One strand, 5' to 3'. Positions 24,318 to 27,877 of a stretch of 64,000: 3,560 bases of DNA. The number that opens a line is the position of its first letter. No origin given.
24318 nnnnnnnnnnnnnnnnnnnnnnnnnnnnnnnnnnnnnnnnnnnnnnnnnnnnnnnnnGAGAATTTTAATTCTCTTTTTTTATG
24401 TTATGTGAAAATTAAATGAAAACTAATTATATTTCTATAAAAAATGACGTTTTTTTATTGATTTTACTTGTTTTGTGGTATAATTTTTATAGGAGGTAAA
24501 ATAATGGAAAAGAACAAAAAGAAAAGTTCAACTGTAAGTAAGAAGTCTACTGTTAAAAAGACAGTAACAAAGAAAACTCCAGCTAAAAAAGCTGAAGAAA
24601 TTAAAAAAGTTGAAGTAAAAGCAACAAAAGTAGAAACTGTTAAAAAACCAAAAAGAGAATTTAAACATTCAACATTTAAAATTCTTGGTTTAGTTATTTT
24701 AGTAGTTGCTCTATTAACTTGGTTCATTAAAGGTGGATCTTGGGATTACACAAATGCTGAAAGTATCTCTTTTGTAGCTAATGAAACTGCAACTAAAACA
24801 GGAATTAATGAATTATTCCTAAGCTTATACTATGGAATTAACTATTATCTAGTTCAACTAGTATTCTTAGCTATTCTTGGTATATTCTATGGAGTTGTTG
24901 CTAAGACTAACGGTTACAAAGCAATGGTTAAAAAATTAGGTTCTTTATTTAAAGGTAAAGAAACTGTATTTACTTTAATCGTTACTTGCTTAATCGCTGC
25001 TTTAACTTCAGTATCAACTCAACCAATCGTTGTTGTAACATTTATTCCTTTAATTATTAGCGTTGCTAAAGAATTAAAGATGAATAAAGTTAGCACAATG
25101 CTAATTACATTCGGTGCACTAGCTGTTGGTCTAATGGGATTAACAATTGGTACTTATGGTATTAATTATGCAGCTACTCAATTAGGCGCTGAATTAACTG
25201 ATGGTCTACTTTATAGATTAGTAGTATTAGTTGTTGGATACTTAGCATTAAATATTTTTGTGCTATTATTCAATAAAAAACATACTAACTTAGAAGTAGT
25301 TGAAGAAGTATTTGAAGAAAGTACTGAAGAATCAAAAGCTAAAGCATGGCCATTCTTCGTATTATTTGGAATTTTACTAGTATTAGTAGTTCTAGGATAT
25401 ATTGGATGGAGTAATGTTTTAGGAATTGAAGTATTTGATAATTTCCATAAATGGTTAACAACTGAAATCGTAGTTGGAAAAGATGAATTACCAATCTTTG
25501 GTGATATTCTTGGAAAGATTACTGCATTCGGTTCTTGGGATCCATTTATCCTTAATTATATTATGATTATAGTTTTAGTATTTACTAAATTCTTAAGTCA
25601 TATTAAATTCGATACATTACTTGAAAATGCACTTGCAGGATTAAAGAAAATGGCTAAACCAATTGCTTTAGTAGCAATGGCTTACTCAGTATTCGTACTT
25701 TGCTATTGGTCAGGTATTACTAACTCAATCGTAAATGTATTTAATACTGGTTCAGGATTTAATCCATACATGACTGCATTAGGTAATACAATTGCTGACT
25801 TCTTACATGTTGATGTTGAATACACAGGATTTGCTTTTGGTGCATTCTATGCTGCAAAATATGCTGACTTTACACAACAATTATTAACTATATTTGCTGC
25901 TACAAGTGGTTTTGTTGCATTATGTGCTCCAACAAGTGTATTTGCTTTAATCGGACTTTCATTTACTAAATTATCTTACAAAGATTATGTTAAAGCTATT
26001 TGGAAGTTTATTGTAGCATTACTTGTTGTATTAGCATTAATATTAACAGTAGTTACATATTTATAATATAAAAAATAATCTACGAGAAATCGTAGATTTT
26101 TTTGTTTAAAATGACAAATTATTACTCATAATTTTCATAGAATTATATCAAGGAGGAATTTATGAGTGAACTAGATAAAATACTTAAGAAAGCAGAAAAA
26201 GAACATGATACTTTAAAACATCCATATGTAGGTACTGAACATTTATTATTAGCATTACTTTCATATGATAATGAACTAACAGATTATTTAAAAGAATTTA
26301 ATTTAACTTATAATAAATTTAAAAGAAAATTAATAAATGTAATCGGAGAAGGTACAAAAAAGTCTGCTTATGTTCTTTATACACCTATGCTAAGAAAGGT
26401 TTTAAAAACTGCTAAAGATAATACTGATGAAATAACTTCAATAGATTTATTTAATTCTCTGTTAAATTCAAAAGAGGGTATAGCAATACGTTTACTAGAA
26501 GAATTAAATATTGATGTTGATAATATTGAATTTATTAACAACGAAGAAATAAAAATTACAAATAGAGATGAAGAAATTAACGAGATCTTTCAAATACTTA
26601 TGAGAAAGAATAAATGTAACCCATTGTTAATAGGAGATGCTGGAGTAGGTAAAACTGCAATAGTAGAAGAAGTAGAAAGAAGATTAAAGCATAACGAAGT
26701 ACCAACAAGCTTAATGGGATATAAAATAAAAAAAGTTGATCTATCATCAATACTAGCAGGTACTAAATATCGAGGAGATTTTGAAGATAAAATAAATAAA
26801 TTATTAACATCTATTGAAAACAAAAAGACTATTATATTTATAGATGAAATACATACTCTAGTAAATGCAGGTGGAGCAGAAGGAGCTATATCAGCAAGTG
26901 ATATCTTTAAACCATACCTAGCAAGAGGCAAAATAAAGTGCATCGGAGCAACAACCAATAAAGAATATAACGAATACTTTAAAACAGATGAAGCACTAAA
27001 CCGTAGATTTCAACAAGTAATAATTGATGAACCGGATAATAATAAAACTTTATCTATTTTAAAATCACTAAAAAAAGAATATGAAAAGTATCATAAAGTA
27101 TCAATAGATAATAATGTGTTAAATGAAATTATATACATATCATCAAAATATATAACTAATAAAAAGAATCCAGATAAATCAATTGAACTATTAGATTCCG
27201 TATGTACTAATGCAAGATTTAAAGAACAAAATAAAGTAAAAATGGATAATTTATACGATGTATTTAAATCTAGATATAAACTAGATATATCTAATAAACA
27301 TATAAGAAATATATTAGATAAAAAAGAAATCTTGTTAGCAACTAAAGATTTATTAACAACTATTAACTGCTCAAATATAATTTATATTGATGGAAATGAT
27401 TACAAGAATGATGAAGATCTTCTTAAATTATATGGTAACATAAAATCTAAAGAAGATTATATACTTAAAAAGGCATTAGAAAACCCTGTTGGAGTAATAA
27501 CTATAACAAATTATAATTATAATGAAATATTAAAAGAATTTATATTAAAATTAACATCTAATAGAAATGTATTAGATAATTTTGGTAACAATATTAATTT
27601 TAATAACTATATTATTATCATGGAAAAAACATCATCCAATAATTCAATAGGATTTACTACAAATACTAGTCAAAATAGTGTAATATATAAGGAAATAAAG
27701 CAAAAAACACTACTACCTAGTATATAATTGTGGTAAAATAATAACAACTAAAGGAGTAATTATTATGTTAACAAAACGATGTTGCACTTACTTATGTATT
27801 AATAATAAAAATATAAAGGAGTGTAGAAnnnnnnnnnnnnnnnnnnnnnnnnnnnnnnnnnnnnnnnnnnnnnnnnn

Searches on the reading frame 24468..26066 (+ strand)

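Call 82: search_protein_families(library=pfam, proteins=[window:24468-26066:+], max_evalue=0.0001)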
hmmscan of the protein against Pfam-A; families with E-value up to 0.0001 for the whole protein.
window:24468-26066:+ (532 aa): 2 families
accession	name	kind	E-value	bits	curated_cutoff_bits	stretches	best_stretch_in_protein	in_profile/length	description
PF03606.21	DcuC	-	1.8e-05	23.9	23.1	0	69-528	4-458/461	C4-dicarboxylate anaerobic carrier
PF03600.22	CitMHS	-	3e-05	23.7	31.9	0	90-313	24-219/336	Citrate transporter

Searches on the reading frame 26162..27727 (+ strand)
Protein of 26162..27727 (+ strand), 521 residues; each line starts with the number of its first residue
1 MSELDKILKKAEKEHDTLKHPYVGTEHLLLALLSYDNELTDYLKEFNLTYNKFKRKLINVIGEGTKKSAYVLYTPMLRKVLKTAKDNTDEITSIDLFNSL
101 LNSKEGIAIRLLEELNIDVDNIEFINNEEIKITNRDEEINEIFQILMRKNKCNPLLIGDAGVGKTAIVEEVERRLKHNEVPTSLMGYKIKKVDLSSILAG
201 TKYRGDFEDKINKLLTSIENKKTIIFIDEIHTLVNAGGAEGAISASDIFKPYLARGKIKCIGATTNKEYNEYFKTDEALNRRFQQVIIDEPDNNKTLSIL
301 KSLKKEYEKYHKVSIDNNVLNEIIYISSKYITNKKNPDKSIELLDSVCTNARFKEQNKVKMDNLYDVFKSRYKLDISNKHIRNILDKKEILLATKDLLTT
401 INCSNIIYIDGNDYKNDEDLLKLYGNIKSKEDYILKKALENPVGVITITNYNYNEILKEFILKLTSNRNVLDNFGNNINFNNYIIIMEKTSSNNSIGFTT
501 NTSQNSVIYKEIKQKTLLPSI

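Call 4: search_protein_families(library=pfam, proteins=[window:26162-27727:+], max_evalue=0.1)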
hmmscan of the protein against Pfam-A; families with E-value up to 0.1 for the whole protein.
window:26162-27727:+ (521 aa): 16 families
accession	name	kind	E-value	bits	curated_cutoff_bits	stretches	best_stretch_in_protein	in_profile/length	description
PF17871.7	AAA_lid_9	-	9.2e-20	71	22.8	1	293-364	2-74/104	AAA lid domain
PF00004.35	AAA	-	1.5e-13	51.8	21.2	1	155-287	2-127/131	ATPase family associated with various cellular activities (AAA)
PF02861.25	Clp_N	-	6.8e-13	49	20.7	2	16-62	6-53/53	Clp amino terminal domain, pathogenicity island component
PF12775.13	AAA_7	-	1.2e-06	28.6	25.8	1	128-231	10-110/181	P-loop containing dynein motor region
PF13191.12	AAA_16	-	1.5e-06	29.3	32.6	1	135-178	5-51/167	AAA ATPase domain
PF07728.20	AAA_5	-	3.8e-06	27.4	22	1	155-232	3-77/139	AAA domain (dynein-related subfamily)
PF05621.17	TniB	-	5.8e-06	26.3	22.4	1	137-288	21-184/189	Bacterial TniB protein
PF23569.1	NBD_SMAX1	-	2.7e-05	24.4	27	1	136-215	16-95/212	SMAX1 nucleotide binding domain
PF13877.11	RPAP3_C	-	0.00033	21.6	23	1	293-354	19-81/92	Potential Monad-binding region of RPAP3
PF01637.24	ATPase_2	-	0.00071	19.9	33.2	1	133-243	2-132/225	ATPase domain predominantly from Archaea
PF13401.12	AAA_22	-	0.0023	18.7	27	1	154-233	8-96/130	AAA domain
PF13173.12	AAA_14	-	0.012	16.1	27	1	156-235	7-76/129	AAA domain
PF05496.18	RuvB_N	-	0.014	15.6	27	0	210-234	74-97/159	Holliday junction DNA helicase RuvB P-loop domain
PF13065.11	DUF3928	-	0.021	16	30.3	1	395-461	17-83/95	Protein of unknown function (DUF3928)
PF00158.32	Sigma54_activat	-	0.029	14.5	20.2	1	147-234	18-106/168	Sigma-54 interaction domain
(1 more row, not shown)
